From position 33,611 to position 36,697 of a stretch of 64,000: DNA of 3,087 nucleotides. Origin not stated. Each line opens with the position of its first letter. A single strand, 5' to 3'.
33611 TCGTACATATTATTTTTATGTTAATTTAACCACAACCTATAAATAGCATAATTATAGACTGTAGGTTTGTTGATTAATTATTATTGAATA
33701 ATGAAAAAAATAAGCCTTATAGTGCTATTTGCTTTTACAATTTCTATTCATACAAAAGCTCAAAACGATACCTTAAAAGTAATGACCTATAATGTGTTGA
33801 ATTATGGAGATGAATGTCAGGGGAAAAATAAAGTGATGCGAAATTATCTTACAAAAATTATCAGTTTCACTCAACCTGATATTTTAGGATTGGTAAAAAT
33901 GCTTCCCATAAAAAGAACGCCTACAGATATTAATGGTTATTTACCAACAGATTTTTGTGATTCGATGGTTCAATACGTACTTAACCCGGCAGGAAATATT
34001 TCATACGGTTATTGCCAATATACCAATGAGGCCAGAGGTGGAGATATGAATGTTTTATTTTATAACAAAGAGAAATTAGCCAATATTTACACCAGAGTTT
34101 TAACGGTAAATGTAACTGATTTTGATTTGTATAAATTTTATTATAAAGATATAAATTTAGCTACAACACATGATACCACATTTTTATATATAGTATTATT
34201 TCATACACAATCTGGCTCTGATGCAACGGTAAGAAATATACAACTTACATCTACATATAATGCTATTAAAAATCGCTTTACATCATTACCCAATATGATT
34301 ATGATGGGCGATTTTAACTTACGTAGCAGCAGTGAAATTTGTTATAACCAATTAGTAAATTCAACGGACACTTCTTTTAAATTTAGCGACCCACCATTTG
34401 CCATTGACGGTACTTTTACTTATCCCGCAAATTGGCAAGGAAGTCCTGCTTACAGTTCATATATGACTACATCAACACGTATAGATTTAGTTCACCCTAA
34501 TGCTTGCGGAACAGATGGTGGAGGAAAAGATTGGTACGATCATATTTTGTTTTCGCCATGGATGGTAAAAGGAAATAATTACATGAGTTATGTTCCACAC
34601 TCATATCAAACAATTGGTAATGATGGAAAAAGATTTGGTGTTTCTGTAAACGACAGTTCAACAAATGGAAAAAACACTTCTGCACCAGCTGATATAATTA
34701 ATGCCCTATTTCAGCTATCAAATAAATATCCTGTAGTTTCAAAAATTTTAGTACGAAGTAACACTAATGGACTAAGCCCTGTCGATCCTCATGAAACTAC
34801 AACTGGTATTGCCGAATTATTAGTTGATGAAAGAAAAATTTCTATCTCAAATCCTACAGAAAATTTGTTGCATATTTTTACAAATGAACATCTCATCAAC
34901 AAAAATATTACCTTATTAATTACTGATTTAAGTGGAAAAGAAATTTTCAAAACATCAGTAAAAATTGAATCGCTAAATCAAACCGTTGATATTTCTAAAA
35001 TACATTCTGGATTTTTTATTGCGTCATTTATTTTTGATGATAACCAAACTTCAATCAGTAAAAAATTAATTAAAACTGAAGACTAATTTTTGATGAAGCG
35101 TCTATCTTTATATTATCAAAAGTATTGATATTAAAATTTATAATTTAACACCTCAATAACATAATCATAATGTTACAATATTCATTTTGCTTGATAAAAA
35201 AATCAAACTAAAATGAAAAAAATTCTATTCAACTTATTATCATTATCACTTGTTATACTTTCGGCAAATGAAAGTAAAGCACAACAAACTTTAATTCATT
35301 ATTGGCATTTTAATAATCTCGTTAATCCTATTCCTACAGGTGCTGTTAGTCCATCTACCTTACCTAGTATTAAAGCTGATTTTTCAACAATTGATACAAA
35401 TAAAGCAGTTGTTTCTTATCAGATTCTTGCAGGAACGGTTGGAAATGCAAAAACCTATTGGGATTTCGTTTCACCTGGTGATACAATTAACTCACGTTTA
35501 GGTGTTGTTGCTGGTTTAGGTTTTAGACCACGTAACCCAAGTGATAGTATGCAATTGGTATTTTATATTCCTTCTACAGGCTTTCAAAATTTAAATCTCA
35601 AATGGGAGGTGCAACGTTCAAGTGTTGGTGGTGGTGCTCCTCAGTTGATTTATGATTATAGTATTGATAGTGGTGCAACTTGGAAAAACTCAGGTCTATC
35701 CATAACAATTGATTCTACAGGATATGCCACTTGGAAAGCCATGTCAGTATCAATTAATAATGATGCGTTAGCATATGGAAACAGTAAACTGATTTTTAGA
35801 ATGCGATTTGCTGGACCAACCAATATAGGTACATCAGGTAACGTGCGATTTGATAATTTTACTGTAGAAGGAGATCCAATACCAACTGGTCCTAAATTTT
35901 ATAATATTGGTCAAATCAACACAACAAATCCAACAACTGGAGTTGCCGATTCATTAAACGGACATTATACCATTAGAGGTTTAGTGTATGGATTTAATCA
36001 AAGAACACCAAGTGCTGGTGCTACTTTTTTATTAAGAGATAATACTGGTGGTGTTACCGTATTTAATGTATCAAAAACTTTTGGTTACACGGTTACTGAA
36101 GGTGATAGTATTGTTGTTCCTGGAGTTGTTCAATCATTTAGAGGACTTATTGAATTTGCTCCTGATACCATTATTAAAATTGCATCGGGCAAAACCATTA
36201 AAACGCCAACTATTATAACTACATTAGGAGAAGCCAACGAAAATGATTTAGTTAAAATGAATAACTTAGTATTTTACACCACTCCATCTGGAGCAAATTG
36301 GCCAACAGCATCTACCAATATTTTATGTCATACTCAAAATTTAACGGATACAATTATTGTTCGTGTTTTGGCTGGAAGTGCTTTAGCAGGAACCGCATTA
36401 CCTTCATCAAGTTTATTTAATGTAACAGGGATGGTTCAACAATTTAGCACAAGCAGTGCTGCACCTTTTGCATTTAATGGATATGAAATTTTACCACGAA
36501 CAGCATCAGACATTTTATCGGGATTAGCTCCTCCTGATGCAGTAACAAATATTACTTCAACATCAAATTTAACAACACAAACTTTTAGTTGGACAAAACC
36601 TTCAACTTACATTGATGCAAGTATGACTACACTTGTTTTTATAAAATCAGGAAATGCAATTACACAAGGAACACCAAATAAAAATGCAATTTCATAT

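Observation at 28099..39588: Candidate extracellular nucleic-acid/phosphoester harvesting locus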

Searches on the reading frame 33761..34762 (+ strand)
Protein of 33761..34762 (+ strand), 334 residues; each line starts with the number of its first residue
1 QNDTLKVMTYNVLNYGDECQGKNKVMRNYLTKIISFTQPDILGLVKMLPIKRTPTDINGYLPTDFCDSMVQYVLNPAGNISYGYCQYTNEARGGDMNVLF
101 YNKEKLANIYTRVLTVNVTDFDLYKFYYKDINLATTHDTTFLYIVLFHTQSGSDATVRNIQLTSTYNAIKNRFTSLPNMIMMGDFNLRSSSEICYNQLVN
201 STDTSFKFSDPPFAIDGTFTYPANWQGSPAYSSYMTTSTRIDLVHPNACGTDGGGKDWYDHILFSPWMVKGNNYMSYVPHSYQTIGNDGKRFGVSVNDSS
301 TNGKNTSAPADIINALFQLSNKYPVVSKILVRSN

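Call 11: search_protein_families(library=pfam, proteins=[window:33761-34762:+], max_evalue=10)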
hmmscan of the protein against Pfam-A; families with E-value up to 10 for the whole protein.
seq(334 aa): 1 family
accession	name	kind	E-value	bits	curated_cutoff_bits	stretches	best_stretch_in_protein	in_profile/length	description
PF03372.29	Exo_endo_phos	-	0.00021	21.6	24.5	1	8-266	1-204/225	Endonuclease/Exonuclease/phosphatase family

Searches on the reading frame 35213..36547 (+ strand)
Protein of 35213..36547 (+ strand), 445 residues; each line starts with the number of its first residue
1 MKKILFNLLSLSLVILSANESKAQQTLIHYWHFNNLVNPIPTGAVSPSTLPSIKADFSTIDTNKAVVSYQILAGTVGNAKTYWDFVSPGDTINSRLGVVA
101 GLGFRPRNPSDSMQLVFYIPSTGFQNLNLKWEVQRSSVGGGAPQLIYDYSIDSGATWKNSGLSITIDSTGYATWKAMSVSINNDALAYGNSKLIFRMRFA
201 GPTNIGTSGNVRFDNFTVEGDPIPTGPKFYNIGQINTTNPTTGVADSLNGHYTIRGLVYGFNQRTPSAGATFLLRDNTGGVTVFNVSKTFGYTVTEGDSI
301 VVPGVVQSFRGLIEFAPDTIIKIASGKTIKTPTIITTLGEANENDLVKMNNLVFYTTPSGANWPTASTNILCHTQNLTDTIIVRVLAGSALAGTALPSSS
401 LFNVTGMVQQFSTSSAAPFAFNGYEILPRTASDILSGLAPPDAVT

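Call 64: predict_structure(alignment_id=A3)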
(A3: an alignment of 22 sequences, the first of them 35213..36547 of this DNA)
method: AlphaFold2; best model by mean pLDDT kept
length: 445 residues; sequences in the alignment: 22
mean_pLDDT: 63.5   pTM: 0.45
mean pLDDT of the five models: 63.5, 62.7, 60.8, 59.9, 56.7
residues with pLDDT >= 90: 31; 70-90: 148; 50-70: 140; < 50: 126
segments of 3 or more residues with pLDDT < 50: 15-23, 37-39, 84-94, 97-101, 138-140, 202-208, 226-250, 262-268, 277-281, 309-313, 326-345, 409-423, 440-445
pLDDT, mean of each block of 10 residues (from residue 1): 67 46 69 57 66 82 80 62 49 46 55 81 89 64 78 89 69 76 83 86 46 82 54 32 45 60 48 53 54 61 57 58 47 33 51 82 85 68 78 87 66 35 58 73 32
secondary structure, 60 per line:
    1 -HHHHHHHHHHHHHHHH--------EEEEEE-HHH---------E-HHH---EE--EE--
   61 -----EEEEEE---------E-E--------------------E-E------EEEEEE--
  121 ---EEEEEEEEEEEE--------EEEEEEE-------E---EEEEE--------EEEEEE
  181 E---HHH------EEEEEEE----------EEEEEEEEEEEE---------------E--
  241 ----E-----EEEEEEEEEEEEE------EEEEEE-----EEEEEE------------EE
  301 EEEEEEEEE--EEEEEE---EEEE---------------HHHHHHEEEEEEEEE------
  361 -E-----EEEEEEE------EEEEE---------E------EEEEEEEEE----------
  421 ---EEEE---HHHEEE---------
elements in order: H2-17 E26-31 E66-71 E113-118 E124-135 E144-150 E162-166 E175-181 E194-200 E211-222 E251-263 E270-275 E281-286 E299-309 E312-317 E321-324 H340-345 E346-354 E368-374 E381-385 E402-410 E424-427 E434-436

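Call 70: fold_search(model_id=the predicted structure, library=pdb)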
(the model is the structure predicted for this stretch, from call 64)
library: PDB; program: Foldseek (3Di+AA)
matches with E <= 10: 1261; with E <= 0.001: 1
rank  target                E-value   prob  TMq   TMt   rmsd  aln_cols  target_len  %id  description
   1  3n7j                  7.1e-04  0.98  0.23  0.25  24.2       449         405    8  Crystal structure of botulinum neurotoxin serotype D binding domain (released 2010-09-08)
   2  9fyq_C                1.4e-03  0.91  0.18  0.18  22.3       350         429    8  Cryo-EM structure of native SV2A in complex with TeNT-Hc, gangliosides and Pro-Macrobody 5 (released 2025-05-21)
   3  3obt                  1.5e-03  0.75  0.19  0.21  23.9       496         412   11  Crystal structure of Botulinum neurotoxin serotype D ligand binding domain in complex with N-Acetylneuraminic acid (released 2010-09-08)
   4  2e26_A                1.7e-03  0.97  0.22  0.15  24.1       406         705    9  Crystal structure of two repeat fragment of reelin (released 2007-05-22)
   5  6ixy_B                1.7e-03  0.69  0.17  0.16  26.6       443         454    9  X-ray structure of major pilin from C. perfringens SM101 (released 2019-08-14)
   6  3rsj_B                2.1e-03  0.80  0.20  0.22  23.1       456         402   10  Structure of HCRF in complex with Ganglioside GD1a (released 2011-08-17)
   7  8zj4_A                2.3e-03  0.95  0.22  0.17  27.7       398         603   11  trypsinogen-EP-N619A (released 2025-05-21)
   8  9gtp_2G               2.3e-03  0.63  0.15  0.13  19.9       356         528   12  Cryo-EM structure of a contractile injection system in Streptomyces coelicolor, the baseplate complex in extended sta (released 2025-06-18)
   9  8byp_X                2.5e-03  0.93  0.19  0.08  21.7       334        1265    8  Botulinum neurotoxin serotype X in complex with NTNH/X (released 2023-02-08)
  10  9qc8_A                2.9e-03  0.63  0.18  0.08  22.1       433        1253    7  BoNT-NTNH-HA70 complex from Clostridium botulinum Serotype B1 (released 2025-09-10)
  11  5xcc_A                3.1e-03  0.66  0.16  0.15  26.1       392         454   10  X-ray structure of Clostridium perfringens pili protein CppA (released 2018-02-28)
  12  2c9a_A                3.4e-03  0.90  0.17  0.27  19.6       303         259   12  Crystal structure of the MAM-Ig module of receptor protein tyrosine phosphatase mu (released 2006-01-19)
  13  2vxr                  4.0e-03  0.90  0.18  0.18  20.9       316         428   10  Crystal Structure of the Botulinum Neurotoxin serotype G binding domain (released 2009-07-07)
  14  5mk8_B                4.0e-03  0.63  0.18  0.19  25.4       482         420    7  Crystal structure of the receptor-binding domain of the FA hybrid Clostridium botulinum neurotoxin (released 2018-03-28)
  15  5l21_A                4.0e-03  0.54  0.19  0.20  24.9       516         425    8  Crystal structure of BoNT/A receptor binding domain in complex with VHH C2 (released 2017-08-09)
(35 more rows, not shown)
